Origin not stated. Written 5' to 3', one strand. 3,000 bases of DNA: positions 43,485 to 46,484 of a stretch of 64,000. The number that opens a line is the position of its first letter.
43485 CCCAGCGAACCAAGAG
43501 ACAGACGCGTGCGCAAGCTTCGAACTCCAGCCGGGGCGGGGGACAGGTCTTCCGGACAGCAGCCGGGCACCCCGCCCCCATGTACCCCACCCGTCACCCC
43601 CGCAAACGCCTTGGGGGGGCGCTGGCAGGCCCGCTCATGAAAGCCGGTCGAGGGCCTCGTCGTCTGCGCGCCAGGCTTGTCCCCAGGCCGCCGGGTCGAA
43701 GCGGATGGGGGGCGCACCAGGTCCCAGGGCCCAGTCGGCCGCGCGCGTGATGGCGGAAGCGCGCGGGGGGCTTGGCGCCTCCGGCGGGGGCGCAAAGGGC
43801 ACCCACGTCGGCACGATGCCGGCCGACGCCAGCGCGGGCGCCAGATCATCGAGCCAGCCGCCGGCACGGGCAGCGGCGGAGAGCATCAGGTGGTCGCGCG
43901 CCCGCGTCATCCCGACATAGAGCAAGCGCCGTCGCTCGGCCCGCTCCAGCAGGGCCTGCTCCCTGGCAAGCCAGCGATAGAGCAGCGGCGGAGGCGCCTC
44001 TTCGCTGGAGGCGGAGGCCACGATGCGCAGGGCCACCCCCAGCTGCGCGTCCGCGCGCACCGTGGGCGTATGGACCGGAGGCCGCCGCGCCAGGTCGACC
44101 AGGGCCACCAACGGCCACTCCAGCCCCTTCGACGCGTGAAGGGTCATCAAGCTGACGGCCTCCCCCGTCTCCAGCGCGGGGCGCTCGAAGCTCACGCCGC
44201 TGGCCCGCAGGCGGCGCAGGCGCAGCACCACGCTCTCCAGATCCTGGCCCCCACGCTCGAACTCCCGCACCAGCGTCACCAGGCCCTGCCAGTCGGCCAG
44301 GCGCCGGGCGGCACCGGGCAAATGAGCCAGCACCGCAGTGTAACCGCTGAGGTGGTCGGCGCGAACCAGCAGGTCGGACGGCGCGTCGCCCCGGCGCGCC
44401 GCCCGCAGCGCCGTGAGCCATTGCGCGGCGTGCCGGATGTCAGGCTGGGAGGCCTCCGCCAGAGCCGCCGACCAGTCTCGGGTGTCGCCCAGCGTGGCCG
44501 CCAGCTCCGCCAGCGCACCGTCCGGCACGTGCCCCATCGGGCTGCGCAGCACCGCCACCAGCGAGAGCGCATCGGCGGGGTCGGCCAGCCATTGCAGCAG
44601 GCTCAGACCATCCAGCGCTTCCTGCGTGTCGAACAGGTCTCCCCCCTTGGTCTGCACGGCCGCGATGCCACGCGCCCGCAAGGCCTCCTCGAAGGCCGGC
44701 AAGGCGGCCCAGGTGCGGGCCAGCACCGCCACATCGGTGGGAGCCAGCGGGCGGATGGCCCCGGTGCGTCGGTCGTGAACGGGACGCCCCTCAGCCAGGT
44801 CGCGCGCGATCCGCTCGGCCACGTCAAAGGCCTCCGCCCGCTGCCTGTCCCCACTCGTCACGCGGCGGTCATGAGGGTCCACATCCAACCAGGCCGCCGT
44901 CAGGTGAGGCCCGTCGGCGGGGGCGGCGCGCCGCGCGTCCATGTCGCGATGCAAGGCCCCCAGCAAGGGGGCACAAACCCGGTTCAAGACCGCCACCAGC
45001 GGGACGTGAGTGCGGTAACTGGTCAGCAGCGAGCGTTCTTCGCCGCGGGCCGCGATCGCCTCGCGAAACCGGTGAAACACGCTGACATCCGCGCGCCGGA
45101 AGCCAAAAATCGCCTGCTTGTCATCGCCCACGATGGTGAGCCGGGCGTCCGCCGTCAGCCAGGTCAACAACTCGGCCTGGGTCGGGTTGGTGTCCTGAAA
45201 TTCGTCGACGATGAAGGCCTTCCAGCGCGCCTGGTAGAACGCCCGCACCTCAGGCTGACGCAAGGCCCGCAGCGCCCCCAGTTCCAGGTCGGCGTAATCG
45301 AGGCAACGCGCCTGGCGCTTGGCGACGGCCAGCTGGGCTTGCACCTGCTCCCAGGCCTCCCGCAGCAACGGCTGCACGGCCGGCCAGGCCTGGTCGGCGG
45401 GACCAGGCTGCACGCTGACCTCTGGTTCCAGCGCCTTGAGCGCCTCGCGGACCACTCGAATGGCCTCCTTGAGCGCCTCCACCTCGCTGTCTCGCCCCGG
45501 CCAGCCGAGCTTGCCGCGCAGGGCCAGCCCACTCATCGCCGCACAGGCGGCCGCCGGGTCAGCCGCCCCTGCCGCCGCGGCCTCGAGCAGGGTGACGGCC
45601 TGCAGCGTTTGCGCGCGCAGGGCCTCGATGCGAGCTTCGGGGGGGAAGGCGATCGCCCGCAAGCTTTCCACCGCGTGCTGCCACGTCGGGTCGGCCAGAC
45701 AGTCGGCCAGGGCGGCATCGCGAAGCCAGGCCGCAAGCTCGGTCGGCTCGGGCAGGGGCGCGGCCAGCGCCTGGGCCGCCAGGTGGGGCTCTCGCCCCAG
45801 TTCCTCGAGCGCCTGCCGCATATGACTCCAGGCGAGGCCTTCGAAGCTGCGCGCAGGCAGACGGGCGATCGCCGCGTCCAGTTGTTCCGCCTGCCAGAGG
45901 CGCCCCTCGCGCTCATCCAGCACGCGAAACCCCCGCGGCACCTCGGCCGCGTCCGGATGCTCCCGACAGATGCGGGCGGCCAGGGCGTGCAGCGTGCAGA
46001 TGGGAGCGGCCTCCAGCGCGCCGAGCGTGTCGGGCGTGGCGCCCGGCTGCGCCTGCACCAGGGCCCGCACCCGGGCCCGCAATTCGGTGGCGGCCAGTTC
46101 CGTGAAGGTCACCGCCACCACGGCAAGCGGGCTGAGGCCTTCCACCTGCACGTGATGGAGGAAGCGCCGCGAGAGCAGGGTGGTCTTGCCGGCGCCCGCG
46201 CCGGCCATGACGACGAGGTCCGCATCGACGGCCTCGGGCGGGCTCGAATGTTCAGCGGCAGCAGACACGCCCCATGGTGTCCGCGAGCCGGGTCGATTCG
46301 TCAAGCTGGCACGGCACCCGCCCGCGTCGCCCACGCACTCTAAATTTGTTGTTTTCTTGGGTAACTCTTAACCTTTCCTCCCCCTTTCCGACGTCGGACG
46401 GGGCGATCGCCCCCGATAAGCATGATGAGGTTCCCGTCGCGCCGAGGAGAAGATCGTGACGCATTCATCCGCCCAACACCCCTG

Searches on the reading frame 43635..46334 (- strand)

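Call 17: search_protein_families(library=ncbifam, proteins=[window:43635-46334:-], max_evalue=0.00001)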
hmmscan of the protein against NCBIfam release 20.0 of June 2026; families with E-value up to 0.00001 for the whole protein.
window:43635-46334:- (899 aa): 13 families
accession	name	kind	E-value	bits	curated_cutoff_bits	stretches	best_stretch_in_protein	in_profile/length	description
TIGR02785.1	addA_Gpos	equivalog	1.5e-64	218.5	707.65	3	494-820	538-878/1234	helicase-exonuclease AddAB subunit AddA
TIGR01073.1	pcrA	equivalog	5.6e-55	187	911.2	3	36-143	16-113/725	DNA helicase PcrA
NF008743.0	PRK11773.1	equivalog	4.8e-52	177.3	965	3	37-142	22-117/720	DNA helicase II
TIGR01075.1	uvrD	equivalog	7.4e-49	166.7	1144.45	3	38-142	18-112/715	DNA helicase II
TIGR00609.1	recB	equivalog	9.5e-47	159.8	696.05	1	322-821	320-813/1175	exodeoxyribonuclease V subunit beta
TIGR02784.1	addA_alphas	equivalog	1.4e-43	149.6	860.75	1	112-840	112-894/1138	double-strand break repair helicase AddA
TIGR01074.1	rep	equivalog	5.6e-41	140.6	951.45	3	36-143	13-111/668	DNA helicase Rep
NF008172.0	PRK10919.1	equivalog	2e-26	92.4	1168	2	341-415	177-253/673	DNA helicase Rep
NF010485.0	PRK13909.1-2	equivalog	3.7e-23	81.7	650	2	40-92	6-57/909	RecB-like helicase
NF008276.0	PRK11054.1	equivalog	7.3e-22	77.6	543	1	366-452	426-514/684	DNA helicase IV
NF008128.0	PRK10876.1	equivalog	4.1e-19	67.8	1697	1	324-818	328-815/1181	exodeoxyribonuclease V subunit beta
NF010487.0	PRK13909.1-4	equivalog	2.8e-17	62.3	759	0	42-89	9-55/924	RecB-like helicase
NF010486.0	PRK13909.1-3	equivalog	9.2e-06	23.9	1109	0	40-89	8-56/921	RecB-like helicase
